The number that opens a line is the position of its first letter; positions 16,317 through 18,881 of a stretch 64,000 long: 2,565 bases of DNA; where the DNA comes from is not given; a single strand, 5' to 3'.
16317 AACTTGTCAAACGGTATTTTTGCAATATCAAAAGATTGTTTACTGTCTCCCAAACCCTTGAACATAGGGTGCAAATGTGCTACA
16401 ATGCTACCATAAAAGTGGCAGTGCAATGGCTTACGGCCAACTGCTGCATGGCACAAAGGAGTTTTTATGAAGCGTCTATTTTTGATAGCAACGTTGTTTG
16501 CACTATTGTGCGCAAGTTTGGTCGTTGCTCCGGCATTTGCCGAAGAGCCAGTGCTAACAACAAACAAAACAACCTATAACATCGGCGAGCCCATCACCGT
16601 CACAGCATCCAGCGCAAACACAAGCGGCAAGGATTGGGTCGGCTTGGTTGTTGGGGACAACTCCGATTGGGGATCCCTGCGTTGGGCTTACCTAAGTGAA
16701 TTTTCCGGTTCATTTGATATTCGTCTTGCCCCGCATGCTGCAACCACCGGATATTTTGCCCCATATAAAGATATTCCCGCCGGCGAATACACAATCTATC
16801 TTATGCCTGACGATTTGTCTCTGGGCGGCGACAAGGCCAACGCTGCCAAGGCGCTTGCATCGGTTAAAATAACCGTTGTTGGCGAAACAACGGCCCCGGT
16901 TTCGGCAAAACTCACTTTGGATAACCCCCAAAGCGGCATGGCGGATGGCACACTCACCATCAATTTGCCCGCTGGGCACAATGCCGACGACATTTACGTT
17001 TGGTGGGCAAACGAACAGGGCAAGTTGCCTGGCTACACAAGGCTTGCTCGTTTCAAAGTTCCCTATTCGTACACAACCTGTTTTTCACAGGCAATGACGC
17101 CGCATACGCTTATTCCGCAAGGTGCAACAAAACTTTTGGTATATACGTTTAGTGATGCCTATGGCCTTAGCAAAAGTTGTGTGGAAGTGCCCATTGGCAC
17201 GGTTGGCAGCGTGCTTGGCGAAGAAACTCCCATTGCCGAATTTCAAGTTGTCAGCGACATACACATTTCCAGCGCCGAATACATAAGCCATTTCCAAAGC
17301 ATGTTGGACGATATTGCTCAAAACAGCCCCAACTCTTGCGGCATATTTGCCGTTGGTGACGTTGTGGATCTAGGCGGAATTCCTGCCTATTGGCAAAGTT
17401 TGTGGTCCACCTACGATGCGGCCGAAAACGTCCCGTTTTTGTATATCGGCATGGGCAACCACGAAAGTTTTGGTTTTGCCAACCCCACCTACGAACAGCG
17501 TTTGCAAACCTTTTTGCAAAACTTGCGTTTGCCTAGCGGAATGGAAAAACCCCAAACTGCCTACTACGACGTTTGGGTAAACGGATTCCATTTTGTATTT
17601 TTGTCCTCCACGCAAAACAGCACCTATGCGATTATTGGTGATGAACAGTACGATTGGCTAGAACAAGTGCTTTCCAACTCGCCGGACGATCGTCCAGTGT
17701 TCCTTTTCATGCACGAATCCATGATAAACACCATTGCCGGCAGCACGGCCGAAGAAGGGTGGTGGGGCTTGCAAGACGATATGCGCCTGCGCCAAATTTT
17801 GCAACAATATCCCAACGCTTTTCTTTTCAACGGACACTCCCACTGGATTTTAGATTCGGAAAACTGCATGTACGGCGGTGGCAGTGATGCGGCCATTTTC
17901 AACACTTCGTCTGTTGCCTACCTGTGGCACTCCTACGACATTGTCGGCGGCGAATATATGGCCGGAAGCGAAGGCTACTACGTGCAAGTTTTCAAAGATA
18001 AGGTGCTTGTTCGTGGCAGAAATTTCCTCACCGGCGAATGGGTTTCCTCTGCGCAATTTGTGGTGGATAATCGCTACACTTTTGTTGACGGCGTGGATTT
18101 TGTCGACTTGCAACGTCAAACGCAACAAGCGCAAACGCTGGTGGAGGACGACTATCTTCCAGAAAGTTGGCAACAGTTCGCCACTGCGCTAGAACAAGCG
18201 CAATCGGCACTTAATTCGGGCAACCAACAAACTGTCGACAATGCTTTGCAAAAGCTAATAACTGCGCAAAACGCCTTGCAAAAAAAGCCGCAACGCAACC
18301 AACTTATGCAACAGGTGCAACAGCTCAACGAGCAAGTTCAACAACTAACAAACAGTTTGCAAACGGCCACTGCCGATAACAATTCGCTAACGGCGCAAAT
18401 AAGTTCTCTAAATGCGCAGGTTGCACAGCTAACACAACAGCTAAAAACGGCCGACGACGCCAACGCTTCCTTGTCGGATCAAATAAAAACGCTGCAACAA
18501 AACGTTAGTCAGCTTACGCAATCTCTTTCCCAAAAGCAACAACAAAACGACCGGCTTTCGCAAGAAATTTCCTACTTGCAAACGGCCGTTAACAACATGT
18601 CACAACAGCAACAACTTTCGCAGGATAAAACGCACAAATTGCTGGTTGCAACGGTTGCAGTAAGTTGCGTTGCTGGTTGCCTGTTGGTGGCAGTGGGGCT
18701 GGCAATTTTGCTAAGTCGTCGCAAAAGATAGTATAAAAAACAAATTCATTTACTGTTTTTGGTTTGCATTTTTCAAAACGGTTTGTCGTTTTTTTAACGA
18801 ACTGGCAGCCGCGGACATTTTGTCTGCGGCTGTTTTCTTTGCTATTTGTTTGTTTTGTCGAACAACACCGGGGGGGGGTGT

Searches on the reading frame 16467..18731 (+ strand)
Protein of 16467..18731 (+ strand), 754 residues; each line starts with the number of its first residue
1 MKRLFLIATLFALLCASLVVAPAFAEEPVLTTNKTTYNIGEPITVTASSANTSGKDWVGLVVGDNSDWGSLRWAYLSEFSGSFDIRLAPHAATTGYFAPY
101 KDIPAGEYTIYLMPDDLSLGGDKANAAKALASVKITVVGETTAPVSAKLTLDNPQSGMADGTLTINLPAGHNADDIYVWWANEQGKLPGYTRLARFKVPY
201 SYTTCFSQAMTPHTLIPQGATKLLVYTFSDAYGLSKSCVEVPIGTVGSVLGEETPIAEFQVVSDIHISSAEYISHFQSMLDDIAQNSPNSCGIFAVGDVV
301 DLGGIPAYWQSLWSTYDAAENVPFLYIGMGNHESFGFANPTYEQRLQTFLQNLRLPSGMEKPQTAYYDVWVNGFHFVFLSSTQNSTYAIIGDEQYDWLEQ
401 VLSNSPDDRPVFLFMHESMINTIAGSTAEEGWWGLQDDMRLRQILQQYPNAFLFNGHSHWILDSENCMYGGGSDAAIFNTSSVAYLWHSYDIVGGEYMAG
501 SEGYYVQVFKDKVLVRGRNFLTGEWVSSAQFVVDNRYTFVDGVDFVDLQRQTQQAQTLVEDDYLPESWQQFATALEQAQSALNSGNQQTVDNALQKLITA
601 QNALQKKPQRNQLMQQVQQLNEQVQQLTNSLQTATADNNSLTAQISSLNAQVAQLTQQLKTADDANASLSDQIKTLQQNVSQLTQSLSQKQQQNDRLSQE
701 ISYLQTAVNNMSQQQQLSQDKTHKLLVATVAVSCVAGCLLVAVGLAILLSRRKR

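Call 3: search_protein_families(library=pfam, proteins=[window:16467-18731:+], max_evalue=0.01)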
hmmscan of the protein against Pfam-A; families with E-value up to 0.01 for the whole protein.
window:16467-18731:+ (754 aa): 7 families
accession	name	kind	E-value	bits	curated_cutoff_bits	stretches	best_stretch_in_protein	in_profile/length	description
PF08614.16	ATG16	-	1.1e-05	26.1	33.7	1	572-717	31-176/200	Autophagy protein 16 (ATG16)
PF07554.19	FIVAR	-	0.0003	21.8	29.2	1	550-604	7-70/71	FIVAR domain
PF00261.25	Tropomyosin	-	0.00082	19.3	38.6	1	570-710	101-241/242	Tropomyosin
PF20271.3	CATASP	-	0.0038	17.5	29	0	565-632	16-83/86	CATRA-Associated Small Protein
PF05911.16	FPP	-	0.0049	15.6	40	1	575-721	658-805/871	Filament-like plant protein, long coiled-coil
PF04977.20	DivIC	-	0.008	16.4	28.9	0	644-679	18-53/80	Septum formation initiator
PF25450.1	Rab11-FIP3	-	0.01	16.6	31.9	0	606-674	52-120/125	Rab11-FIP3-like domain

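Call 4: search_protein_families(library=ncbifam, proteins=[window:16467-18731:+], max_evalue=0.01)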
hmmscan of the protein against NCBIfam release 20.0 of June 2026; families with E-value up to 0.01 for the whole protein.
window:16467-18731:+ (754 aa): 17 families
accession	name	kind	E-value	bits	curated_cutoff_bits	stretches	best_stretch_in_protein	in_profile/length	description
TIGR04211.1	SH3_and_anchor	equivalog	1.2e-06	28.3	65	1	633-754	70-193/198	TIGR04211 family SH3 domain-containing protein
NF047897.1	LctobiosidLnbX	equivalog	3.3e-06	25.2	2500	1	542-613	1415-1488/1498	lacto-N-biosidase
TIGR02168.1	SMC_prok_B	equivalog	4.4e-06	24.7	567.35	1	565-719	266-421/1181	chromosome segregation protein SMC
NF045487.1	ASRP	equivalog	6e-06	25.1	300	1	595-712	341-456/593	archaea-specific SMC-related protein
TIGR02169.1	SMC_prok_A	equivalog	5.5e-05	21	729.4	1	587-718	388-517/1165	chromosome segregation protein SMC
TIGR03767.1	P_acnes_RR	hypoth_equivalog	9.4e-05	21.2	330.75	1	363-459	290-390/496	TIGR03767 family metallophosphoesterase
TIGR04523.1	Mplasa_alph_rch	subfamily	0.0002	19.4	270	1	578-721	296-435/745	helix-rich protein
NF043058.1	T4SS_LegC2C7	subfamily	0.0009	18.3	350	1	613-719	113-217/348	LegC2/C7 family Dot/Icm T4SS effector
NF002244.0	PRK01156.1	equivalog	0.0015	16.7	847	1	548-697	585-728/895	DNA double-strand break repair ATPase Rad50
NF051880.1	FlagAsmCDGMPTipF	equivalog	0.0032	16.4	600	1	650-717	56-124/421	flagella assembly cyclic-di-GMP phosphodiesterase TipF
NF052320.1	Cbp1_fam_LP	subfamily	0.0042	16.6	90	1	564-720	35-179/286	Cbp1 family collagen-binding glycoprotein adhesin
NF002572.0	PRK02224.1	equivalog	0.0045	15.3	1087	1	549-723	439-616/888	DNA double-strand break repair ATPase Rad50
NF040788.1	S-lay_SlaB_Mtsph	equivalog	0.0048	15.9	700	0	610-662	317-369/416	S-layer protein SlaB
NF047414.1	BRANT_His_rich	hypoth_equivalog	0.0052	17.8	44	0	12-36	8-31/62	His-rich protein BRANT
NF003361.0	PRK04435.1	equivalog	0.0057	16.4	131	0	553-691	5-137/148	ACT domain-containing protein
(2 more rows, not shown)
